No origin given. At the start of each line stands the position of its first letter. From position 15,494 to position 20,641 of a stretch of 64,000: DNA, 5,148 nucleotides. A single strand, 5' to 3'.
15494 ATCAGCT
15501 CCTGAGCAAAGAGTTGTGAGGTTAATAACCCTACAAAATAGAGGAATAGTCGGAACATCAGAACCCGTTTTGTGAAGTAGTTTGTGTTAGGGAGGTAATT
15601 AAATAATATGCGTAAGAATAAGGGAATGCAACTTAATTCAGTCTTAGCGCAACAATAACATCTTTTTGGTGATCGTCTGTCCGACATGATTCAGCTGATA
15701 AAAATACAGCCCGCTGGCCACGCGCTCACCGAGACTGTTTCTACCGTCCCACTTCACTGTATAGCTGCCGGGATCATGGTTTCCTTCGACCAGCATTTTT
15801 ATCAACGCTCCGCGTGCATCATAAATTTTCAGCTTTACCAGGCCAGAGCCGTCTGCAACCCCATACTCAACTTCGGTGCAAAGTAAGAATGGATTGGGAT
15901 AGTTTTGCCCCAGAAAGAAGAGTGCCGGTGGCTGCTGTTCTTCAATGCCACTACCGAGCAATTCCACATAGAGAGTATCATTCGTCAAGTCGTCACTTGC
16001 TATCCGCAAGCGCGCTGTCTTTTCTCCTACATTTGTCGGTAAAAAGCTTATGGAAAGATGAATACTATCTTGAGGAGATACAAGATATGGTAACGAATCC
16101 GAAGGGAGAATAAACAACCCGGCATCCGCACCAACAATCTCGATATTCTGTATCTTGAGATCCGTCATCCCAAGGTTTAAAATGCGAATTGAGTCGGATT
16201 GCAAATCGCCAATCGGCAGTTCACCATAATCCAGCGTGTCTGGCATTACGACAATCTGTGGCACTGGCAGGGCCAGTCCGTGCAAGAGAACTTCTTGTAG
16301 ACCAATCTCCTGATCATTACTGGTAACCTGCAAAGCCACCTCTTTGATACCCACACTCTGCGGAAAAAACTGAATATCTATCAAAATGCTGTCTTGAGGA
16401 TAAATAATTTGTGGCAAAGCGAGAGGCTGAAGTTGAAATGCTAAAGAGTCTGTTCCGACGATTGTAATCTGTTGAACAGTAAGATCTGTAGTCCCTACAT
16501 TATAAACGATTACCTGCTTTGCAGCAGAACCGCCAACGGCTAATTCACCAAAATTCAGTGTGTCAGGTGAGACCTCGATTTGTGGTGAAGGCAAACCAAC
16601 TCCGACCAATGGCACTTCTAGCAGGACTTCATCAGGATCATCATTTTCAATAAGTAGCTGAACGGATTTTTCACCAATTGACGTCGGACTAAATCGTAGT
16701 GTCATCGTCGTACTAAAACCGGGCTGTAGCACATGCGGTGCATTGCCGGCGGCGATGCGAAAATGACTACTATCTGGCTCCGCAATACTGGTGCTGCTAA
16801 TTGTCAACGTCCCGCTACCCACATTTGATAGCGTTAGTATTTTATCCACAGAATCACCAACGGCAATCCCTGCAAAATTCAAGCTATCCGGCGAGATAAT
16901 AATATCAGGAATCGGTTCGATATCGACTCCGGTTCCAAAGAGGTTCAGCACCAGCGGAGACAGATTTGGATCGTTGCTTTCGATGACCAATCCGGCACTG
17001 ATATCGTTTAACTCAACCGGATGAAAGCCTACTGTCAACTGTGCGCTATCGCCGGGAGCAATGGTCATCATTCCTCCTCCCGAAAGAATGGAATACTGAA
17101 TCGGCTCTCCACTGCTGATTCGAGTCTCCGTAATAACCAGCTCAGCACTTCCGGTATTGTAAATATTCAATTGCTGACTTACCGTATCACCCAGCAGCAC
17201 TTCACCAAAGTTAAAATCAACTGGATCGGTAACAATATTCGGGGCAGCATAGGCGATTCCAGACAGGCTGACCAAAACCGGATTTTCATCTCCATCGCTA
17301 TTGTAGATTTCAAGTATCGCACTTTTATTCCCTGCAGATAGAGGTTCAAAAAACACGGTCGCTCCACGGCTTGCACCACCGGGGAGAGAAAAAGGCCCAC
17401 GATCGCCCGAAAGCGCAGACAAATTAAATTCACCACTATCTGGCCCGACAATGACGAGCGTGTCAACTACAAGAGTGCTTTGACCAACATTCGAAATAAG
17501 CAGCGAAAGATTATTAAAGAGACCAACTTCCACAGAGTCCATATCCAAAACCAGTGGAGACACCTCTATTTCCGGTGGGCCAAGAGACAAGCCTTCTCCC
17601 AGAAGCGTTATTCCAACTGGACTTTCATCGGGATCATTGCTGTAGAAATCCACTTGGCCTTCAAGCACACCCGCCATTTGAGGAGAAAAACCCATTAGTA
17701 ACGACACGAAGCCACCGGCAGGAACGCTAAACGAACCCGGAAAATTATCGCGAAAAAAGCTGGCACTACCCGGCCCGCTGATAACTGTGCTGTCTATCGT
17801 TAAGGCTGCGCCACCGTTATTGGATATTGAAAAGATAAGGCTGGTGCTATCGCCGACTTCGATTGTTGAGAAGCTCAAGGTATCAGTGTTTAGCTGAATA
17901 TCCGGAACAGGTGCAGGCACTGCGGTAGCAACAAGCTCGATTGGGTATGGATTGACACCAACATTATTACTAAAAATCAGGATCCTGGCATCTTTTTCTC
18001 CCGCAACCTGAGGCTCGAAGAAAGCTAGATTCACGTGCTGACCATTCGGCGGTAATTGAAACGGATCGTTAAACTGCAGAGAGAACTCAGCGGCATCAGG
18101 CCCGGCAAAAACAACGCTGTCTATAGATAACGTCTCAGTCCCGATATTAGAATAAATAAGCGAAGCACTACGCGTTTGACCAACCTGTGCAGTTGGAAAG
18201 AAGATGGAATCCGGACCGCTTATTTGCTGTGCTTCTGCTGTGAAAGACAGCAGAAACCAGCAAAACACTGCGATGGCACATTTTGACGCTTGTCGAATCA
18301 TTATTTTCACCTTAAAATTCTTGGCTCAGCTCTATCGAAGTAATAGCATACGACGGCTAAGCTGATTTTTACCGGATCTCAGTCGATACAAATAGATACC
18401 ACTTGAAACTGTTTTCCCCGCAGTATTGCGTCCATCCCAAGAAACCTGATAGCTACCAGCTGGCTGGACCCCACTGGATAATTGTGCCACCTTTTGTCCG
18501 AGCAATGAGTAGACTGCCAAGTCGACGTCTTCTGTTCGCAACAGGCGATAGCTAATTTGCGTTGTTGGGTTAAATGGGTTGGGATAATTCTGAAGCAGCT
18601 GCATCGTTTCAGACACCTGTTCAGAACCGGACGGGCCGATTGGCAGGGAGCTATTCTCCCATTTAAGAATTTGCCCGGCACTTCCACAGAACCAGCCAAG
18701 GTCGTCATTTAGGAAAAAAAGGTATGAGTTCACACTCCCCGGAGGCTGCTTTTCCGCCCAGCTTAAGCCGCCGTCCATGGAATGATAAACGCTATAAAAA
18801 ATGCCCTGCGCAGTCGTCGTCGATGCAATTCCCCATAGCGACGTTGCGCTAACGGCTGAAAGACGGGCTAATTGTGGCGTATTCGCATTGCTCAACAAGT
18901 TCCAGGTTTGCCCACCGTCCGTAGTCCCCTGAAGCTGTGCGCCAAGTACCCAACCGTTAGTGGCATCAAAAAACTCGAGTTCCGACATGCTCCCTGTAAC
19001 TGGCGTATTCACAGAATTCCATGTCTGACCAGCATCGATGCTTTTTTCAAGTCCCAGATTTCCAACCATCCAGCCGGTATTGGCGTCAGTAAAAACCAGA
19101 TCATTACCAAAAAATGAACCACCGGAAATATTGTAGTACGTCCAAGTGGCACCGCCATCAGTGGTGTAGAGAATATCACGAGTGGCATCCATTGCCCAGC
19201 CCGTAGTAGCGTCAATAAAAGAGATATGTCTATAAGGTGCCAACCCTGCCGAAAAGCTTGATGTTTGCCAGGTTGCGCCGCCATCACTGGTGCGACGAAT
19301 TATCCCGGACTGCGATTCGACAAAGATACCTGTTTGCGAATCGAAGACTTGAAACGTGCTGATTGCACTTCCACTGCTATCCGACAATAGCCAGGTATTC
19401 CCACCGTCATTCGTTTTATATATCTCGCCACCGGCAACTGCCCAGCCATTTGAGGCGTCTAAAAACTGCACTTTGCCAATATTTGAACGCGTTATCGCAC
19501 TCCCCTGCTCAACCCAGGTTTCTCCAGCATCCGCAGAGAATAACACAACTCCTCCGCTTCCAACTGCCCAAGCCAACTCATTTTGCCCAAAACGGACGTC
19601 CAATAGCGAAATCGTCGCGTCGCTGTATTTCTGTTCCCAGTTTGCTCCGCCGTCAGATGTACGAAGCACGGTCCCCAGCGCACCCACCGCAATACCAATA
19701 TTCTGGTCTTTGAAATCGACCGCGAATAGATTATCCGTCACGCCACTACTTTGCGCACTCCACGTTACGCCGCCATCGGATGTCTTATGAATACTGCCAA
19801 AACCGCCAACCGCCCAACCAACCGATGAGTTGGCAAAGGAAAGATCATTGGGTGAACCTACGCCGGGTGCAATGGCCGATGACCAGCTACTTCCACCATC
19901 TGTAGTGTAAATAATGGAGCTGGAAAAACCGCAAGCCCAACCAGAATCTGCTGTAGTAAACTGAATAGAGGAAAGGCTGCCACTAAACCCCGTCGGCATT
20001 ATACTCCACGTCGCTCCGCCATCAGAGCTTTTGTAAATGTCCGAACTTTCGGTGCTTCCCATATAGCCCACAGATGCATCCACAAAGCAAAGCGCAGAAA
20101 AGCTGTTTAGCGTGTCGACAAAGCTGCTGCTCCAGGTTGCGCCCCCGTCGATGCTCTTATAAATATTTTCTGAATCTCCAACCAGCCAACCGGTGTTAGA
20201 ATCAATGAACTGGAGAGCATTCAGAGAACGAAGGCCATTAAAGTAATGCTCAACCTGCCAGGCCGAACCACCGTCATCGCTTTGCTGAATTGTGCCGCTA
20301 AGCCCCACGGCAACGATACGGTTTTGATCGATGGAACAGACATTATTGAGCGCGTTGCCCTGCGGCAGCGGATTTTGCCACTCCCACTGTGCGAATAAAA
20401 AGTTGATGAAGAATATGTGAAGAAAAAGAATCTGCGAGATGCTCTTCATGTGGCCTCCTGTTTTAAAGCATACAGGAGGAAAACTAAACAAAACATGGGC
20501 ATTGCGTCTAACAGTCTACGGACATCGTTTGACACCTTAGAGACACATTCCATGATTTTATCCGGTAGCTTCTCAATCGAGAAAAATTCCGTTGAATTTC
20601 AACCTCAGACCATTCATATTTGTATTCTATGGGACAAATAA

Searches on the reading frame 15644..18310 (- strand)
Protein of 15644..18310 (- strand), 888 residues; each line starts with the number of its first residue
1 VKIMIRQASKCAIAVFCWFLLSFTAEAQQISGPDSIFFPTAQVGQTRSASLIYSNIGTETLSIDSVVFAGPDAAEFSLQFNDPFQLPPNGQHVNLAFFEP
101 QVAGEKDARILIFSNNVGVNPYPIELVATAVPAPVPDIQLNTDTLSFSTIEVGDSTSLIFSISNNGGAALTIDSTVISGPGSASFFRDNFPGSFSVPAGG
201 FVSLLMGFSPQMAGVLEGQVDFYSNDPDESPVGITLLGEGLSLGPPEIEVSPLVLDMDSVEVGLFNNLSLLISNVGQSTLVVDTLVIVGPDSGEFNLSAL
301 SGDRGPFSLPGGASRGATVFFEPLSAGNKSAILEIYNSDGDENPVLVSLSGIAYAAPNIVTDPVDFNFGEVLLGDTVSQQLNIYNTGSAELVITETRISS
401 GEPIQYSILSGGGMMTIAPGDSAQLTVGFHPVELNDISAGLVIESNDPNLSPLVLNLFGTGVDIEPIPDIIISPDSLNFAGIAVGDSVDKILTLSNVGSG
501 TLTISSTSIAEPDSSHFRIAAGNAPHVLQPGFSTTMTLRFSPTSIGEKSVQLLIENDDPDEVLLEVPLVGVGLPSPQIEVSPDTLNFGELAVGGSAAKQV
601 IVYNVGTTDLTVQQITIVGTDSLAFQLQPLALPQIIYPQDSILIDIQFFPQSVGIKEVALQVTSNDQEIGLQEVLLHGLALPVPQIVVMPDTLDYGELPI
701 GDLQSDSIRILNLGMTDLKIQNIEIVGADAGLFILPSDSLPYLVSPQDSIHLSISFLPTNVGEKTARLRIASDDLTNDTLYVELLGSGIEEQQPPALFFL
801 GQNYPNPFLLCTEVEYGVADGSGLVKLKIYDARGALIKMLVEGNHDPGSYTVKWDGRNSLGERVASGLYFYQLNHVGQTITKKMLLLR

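Call 6: search_protein_families(library=pfam, proteins=[window:15644-18310:-], max_evalue=0.01)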
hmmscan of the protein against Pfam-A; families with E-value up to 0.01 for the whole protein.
window:15644-18310:- (888 aa): 22 families
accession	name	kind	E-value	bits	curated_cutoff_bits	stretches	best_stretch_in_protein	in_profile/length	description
PF22544.2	HYDIN_VesB_CFA65-like_Ig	-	4.9e-58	194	25.5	5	576-667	1-89/100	HYDIN/CFA65/VesB-like, Ig-like domain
PF15780.11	ASH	-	8.5e-50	167.4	27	4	473-555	6-89/98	Abnormal spindle-like microcephaly-assoc'd, ASPM-SPD-2-Hydin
PF22073.2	Cep192_D4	-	6e-46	155.7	35.5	5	470-572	4-111/112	Cep192 domain 4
PF12371.14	TMEM131_like_N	-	7.6e-28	97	28.8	2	687-770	2-82/84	Transmembrane protein 131-like N-terminal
PF07610.17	DUF1573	-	2.7e-15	56.6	26.1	1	365-455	7-92/98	Protein of unknown function (DUF1573)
PF24798.1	Ig-CFAP74_4th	-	4.2e-14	52.9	28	0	363-445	3-81/95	CFAP74 forth Ig-like domain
PF24507.1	Ig_CFAP65_4th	-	6.6e-14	52.5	27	0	416-461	33-76/76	CFAP65, fourth Ig-like domain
PF22066.2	Cep192_D8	-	3.8e-11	43.6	33.5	0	742-787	56-99/101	Cep192 domain 8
PF25248.1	Ig_CFAP65_8th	-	7.1e-11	42.4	25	0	359-391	4-36/128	CFAP65, eight Ig-like domain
PF13860.13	FlgD_ig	-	1.2e-09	38.4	27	1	814-872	14-72/79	FlgD Ig-like domain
PF24771.2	Ig_CFAP74_1st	-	5.1e-09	36.8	29.2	0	472-543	3-73/97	CFAP74 first Ig-like domain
PF14874.12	PapD-like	-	7.4e-07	29.7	27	0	576-666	2-90/102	Flagellar-associated PapD-like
PF22064.2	Cep192_D2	-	3.3e-06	27.9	27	0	575-610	1-39/154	Cep192 domain 2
PF24770.2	Ig-CFAP74_2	-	1e-05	26.5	27.4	0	744-789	138-183/185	CFAP74 second Ig-like domain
PF24499.1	Ig_TMEM131L_4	-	1.9e-05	25.5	27.8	0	408-449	84-125/136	TMEM131L fourth Ig-like domain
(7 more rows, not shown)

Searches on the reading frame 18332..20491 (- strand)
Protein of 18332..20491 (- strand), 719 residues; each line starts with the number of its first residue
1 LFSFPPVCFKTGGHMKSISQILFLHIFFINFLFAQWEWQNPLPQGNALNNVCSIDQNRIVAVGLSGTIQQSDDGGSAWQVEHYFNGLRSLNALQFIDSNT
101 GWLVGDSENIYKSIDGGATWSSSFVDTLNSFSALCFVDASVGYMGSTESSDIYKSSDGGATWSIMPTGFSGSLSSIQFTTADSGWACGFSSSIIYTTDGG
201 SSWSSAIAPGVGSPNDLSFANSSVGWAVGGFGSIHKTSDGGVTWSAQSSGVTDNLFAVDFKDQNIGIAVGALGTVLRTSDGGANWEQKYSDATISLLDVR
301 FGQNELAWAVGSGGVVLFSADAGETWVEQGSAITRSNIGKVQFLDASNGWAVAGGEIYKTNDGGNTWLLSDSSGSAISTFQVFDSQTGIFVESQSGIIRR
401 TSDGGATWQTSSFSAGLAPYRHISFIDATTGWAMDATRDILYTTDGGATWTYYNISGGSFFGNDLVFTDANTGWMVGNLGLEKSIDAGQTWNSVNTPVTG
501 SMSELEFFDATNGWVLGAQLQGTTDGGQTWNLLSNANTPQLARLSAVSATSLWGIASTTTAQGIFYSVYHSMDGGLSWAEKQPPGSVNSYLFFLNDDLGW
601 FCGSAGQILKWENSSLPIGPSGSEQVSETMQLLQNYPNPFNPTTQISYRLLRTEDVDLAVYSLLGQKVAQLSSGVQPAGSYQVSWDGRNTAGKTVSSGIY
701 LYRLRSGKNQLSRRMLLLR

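Call 6: search_protein_families(library=pfam, proteins=[window:18332-20491:-], max_evalue=0.01)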
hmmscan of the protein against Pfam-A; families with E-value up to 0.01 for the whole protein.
window:18332-20491:- (719 aa): 7 families
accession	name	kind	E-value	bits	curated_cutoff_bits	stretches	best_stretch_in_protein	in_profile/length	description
PF14870.12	PSII_BNR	-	4.2e-44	151.5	27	8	244-367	9-137/303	Photosynthesis system II assembly factor YCF48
PF15902.12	Sortilin-Vps10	-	5.9e-19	68.6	33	2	151-259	2-124/446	Sortilin, neurotensin receptor 3,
PF02012.26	BNR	-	5.1e-12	44.3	27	0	442-451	2-11/12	BNR/Asp-box repeat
PF13860.13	FlgD_ig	-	5.4e-09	36.3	27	1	655-704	24-73/79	FlgD Ig-like domain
PF18962.6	Por_Secre_tail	-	3.4e-05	24.5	27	1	636-714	2-72/75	Secretion system C-terminal sorting domain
PF03174.19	CHB_HEX_C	-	0.0015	18.9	23.6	0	440-455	37-52/76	Chitobiase/beta-hexosaminidase C-terminal domain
PF13585.12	CHU_C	-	0.0024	18.4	27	0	652-708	25-75/86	CHU_C Type IX secretion signal domain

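Call 66: find_homologous_proteins(query=window:18332-20491:-, max_evalue=1e-10)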
Query window:18332-20491:- (719 aa): 4338 proteins with E <= 1e-10 among 8000 candidates; the best 120 are listed.
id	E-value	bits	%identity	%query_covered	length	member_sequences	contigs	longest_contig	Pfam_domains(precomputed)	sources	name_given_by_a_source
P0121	1.7e-126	442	33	83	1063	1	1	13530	PF00801.27,PF18962.8,PF14870.13,PF18911.7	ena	-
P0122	1.9e-125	438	35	82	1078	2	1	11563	PF14870.13,PF13860.13,PF02012.27,PF15902.13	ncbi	-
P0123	1.1e-124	436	33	87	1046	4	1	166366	PF13585.13,PF13205.13,PF18962.8,PF14870.13,PF13860.13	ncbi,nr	ncbi:MAG: Ig-like domain-containing protein [Calditrichae bacterium]|nr:Ig-like domain-containing pr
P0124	9.5e-123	429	33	75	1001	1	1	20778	PF25788.3,PF14870.13,PF13860.13,PF02012.27,PF00041.28,PF16656.12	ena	-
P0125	1.7e-122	428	34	85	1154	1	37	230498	PF00404.25,PF00963.25,PF18962.8,PF14870.13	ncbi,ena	-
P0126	7.1e-120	420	32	94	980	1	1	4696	PF18962.8,PF14870.13,PF02012.27,PF15902.13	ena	-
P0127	7.8e-120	420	31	98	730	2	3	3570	PF18962.8,PF14870.13,PF13860.13,PF02012.27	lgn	-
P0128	6.0e-119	417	30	91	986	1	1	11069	PF18962.8,PF14870.13,PF02012.27,PF15902.13,PF13088.13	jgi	jgi:photosystem II stability/assembly factor-like uncharacterized protein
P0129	1.8e-118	415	28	95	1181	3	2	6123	PF14870.13,PF13860.13,PF02012.27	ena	-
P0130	1.6e-117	412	30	95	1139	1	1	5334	PF15780.12,PF18962.8,PF14870.13,PF22544.3,PF15902.13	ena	-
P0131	4.8e-117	410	35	83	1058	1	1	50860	PF19190.7,PF14870.13,PF13860.13,PF02012.27,PF22544.3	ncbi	-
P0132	7.4e-117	410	30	100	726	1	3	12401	PF18962.8,PF14870.13,PF02012.27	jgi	jgi:photosystem II stability/assembly factor-like uncharacterized protein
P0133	1.4e-115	406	39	69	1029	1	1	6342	PF18962.8,PF14870.13,PF13860.13,PF02012.27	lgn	-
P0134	4.9e-115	404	33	72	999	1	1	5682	PF13573.13,PF18962.8,PF14870.13,PF19081.7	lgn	-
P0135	1.5e-114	402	31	82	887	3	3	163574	PF18962.8,PF14870.13,PF02012.27,PF15902.13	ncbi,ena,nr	ncbi:MAG TPA: YCF48-related protein [bacterium]|nr:YCF48-related protein [bacterium] HPN45037.1 YCF4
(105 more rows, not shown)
